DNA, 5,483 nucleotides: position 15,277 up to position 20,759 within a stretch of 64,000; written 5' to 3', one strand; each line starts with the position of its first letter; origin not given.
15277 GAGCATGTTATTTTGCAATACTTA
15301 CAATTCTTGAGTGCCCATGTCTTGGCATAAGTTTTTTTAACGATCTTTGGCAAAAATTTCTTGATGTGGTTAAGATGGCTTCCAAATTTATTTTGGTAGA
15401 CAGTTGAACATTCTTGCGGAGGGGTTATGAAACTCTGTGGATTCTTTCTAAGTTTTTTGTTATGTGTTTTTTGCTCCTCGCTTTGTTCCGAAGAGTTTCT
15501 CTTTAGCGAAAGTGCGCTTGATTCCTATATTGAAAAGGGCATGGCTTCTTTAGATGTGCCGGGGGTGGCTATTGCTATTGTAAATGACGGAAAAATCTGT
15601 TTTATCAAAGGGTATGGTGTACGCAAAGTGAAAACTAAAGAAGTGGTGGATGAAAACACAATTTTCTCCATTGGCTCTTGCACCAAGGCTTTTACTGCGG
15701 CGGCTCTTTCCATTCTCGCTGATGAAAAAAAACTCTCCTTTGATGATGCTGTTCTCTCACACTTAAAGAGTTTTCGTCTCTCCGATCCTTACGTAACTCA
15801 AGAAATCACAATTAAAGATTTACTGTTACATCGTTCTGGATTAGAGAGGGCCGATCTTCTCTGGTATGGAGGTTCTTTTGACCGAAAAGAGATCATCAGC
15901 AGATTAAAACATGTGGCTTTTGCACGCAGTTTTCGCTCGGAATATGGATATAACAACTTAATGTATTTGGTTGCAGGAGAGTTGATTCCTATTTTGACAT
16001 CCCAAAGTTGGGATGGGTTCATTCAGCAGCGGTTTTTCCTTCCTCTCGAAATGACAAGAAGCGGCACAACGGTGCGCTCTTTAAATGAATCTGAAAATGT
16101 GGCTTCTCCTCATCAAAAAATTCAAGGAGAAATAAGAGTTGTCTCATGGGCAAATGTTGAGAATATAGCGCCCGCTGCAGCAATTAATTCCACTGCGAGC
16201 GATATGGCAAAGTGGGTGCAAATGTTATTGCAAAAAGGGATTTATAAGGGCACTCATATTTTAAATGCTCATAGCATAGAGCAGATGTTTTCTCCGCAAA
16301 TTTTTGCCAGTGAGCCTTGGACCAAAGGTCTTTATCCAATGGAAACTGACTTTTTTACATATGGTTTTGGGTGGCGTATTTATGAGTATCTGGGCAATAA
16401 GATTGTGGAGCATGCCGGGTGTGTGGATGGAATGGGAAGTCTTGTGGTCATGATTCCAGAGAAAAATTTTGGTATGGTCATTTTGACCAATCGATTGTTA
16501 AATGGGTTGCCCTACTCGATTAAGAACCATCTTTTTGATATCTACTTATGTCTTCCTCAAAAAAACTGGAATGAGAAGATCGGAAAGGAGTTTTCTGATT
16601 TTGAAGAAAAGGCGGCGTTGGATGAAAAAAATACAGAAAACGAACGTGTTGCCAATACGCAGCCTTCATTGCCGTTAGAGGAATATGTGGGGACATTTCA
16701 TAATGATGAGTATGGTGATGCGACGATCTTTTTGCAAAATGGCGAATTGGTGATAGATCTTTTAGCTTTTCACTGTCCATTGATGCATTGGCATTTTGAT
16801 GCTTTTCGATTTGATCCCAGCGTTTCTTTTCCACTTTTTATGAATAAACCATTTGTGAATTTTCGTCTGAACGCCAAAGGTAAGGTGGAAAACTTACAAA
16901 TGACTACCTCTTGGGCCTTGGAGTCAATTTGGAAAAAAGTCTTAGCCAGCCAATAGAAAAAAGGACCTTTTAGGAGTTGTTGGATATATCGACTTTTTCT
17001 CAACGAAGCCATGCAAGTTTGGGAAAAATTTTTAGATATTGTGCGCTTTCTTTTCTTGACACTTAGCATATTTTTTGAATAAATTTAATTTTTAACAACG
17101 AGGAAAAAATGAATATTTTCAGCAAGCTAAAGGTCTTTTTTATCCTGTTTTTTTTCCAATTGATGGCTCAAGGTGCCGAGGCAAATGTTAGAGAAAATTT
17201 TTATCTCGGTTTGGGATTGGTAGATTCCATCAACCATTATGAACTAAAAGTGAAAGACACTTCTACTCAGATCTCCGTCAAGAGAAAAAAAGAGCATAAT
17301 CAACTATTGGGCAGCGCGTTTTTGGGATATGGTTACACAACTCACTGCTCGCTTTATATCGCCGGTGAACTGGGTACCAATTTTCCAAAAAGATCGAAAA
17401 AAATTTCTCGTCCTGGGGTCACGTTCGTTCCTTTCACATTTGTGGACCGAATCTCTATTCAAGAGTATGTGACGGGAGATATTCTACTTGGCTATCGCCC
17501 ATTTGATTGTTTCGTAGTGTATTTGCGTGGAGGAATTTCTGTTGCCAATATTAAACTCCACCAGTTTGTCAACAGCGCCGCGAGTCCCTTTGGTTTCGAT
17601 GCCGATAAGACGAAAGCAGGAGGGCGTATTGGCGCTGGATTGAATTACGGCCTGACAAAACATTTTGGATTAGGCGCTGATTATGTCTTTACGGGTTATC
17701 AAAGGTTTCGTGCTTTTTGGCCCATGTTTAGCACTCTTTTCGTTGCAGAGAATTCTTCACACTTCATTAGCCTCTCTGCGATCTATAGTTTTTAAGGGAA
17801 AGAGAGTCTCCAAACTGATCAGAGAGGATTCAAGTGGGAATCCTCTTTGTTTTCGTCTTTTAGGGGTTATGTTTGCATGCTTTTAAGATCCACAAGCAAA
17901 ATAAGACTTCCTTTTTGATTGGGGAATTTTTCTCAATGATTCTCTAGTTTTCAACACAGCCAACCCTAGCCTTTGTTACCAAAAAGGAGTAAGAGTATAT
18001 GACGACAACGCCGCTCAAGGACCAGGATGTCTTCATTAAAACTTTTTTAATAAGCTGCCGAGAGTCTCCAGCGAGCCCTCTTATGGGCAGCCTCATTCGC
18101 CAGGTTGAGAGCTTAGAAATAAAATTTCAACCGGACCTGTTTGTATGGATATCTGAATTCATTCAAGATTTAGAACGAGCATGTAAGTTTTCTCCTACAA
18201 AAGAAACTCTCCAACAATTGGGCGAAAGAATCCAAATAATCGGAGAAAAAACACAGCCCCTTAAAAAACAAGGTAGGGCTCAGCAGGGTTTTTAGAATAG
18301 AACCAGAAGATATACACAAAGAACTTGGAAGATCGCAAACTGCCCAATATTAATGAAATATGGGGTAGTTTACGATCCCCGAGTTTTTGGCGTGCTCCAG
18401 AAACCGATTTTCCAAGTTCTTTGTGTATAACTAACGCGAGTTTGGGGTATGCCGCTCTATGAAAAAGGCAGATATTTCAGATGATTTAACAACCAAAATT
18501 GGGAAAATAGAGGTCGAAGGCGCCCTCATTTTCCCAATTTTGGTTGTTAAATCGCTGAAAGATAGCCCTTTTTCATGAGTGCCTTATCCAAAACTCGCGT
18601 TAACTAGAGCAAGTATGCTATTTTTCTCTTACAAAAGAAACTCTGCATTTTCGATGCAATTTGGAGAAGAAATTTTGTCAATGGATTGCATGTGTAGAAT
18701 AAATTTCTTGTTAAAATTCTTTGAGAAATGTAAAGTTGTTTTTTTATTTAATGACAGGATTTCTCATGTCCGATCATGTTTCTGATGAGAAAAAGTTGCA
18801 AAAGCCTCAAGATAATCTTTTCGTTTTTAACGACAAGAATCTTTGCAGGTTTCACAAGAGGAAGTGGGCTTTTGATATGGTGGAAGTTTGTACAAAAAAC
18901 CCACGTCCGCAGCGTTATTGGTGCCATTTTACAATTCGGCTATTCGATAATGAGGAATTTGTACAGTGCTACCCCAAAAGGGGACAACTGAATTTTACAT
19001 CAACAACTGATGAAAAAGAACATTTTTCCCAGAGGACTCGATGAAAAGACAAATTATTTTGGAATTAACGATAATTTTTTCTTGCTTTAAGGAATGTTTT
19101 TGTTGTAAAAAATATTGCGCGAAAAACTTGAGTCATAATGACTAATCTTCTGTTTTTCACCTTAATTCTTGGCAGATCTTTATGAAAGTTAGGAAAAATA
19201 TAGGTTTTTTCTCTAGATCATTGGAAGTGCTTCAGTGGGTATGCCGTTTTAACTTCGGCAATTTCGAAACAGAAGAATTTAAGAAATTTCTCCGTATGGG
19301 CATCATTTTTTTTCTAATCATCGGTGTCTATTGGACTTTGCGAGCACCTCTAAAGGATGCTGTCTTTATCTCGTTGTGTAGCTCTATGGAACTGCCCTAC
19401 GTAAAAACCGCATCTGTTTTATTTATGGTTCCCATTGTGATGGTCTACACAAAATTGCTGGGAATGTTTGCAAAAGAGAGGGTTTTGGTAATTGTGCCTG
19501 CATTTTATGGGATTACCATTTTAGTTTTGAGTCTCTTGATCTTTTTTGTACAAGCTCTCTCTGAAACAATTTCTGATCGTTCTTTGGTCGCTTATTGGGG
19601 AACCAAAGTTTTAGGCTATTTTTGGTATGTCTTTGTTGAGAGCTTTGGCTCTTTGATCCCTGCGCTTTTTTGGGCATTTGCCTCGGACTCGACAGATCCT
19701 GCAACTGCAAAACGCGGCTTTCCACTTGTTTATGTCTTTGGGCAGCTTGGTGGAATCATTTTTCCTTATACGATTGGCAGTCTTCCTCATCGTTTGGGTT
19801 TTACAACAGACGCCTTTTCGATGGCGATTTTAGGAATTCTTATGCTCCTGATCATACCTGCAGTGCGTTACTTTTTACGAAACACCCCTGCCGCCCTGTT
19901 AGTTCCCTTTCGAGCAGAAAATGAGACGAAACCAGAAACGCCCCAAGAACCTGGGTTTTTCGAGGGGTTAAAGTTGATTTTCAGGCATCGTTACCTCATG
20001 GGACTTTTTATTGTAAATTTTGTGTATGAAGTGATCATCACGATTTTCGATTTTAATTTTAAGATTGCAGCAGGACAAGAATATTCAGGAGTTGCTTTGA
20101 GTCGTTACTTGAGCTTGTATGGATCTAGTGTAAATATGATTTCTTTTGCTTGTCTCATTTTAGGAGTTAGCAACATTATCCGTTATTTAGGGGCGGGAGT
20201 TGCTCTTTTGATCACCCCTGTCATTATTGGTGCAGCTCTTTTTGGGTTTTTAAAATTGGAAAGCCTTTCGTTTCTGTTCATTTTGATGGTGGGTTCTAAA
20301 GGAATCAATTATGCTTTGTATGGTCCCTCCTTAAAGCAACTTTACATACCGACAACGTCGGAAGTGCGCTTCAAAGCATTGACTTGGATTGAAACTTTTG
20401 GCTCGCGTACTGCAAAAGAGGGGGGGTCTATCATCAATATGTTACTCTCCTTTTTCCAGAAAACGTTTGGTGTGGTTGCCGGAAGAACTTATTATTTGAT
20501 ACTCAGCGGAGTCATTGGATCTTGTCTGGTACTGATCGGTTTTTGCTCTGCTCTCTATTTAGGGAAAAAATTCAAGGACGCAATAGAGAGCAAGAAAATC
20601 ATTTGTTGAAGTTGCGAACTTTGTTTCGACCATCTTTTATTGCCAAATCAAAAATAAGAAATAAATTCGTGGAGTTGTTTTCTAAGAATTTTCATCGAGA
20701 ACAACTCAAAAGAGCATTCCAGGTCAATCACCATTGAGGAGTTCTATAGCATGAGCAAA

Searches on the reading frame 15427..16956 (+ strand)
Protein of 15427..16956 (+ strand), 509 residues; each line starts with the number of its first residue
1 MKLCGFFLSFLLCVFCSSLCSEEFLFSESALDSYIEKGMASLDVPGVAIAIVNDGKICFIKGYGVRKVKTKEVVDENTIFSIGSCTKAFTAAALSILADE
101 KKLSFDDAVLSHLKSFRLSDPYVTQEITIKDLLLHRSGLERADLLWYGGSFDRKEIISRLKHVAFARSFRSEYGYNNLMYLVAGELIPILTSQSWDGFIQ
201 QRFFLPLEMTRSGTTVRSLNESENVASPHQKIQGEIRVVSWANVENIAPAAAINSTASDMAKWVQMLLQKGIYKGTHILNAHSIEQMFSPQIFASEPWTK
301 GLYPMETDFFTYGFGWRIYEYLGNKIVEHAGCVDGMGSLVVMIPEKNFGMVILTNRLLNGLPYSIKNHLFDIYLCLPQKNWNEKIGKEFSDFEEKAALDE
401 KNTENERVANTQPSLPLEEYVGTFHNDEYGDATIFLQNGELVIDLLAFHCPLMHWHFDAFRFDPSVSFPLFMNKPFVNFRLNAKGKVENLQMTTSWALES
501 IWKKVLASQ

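Call 51: search_protein_families(library=ncbifam, proteins=[window:15427-16956:+], max_evalue=1e-10)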
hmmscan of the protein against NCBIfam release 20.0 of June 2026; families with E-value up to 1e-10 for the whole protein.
window:15427-16956:+ (509 aa): 29 families (the best 25 are shown)
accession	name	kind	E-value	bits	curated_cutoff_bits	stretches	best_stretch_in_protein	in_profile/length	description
NF033085.1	bla_class_C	equivalog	1.8e-27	96.1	415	1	29-271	6-238/356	class C beta-lactamase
NF045671.1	blaPNC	exception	1.3e-18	67.1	750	1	30-305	48-315/401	PNC family class C beta-lactamase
NF002968.0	PRK03642.1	equivalog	4.9e-18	65.2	385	1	30-211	42-239/432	penicillin binding protein PBP4B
NF007943.0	PRK10662.1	equivalog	6.4e-17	61.2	266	1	13-357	19-357/380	D-alanyl-D-alanine-carboxypeptidase/endopeptidase AmpH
NF000425.2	blaADC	exception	5e-16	58.8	800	0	39-271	44-266/383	ADC family extended-spectrum class C beta-lactamase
NF033406.1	blaMCA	exception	3.7e-15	55.8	750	0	37-138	46-143/390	MCA family class C beta-lactamase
NF012102.1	blaDHA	exception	5.7e-15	55.3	800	1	30-138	30-134/379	DHA family class C beta-lactamase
NF041663.1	ampC_Sliq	exception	1.9e-14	53.4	860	1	29-266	26-252/378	cephalosporin-hydrolyzing class C beta-lactamase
NF033159.0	blaPAC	exception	5e-14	51.9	850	1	25-266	25-255/380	PAC family class C beta-lactamase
NF009622.0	PRK13128.1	equivalog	1.3e-13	50.4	443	1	29-355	7-313/518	D-aminopeptidase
NF033698.1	blaCSA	exception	2e-13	50.1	884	1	32-138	27-129/375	CSA family class C beta-lactamase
NF000423.2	blaSRT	exception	2.8e-13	49.8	860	1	30-139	27-132/378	SRT/SST family class C beta-lactamase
NF041665.1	blaPSZ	exception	2.8e-13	49.6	850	0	18-269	15-258/379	PSZ family class C beta-lactamase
NF012173.1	CMY2-MIR-ACT-EC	exception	5.8e-13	48.4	680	0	11-269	11-259/380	CMY2/MIR/ACT/EC family class C beta-lactamase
NF033700.1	blaCMA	exception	6.3e-13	48.5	887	1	32-138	27-129/375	CMA family class C beta-lactamase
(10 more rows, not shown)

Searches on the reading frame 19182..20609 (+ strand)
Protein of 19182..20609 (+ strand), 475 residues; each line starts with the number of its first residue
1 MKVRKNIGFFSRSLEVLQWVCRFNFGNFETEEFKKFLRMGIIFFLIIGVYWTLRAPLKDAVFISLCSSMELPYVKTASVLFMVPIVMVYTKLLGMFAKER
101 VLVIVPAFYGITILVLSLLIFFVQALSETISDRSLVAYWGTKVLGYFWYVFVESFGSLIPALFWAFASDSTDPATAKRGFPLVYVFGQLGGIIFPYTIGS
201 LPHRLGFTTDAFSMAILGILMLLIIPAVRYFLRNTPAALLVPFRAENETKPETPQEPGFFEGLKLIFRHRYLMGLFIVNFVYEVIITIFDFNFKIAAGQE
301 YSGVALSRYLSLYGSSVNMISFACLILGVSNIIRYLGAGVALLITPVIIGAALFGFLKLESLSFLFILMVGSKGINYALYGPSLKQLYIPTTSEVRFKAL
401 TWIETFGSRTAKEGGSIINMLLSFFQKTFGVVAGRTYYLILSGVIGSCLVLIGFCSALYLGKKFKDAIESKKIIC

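Call 51: search_protein_families(library=ncbifam, proteins=[window:19182-20609:+], max_evalue=1e-10)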
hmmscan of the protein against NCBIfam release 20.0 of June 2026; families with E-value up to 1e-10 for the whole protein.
window:19182-20609:+ (475 aa): 1 family
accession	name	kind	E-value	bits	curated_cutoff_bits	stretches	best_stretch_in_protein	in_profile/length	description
TIGR00769.1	AAA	superfamily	7.5e-26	91.1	387.2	1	29-464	2-472/472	NTP/NDP exchange transporter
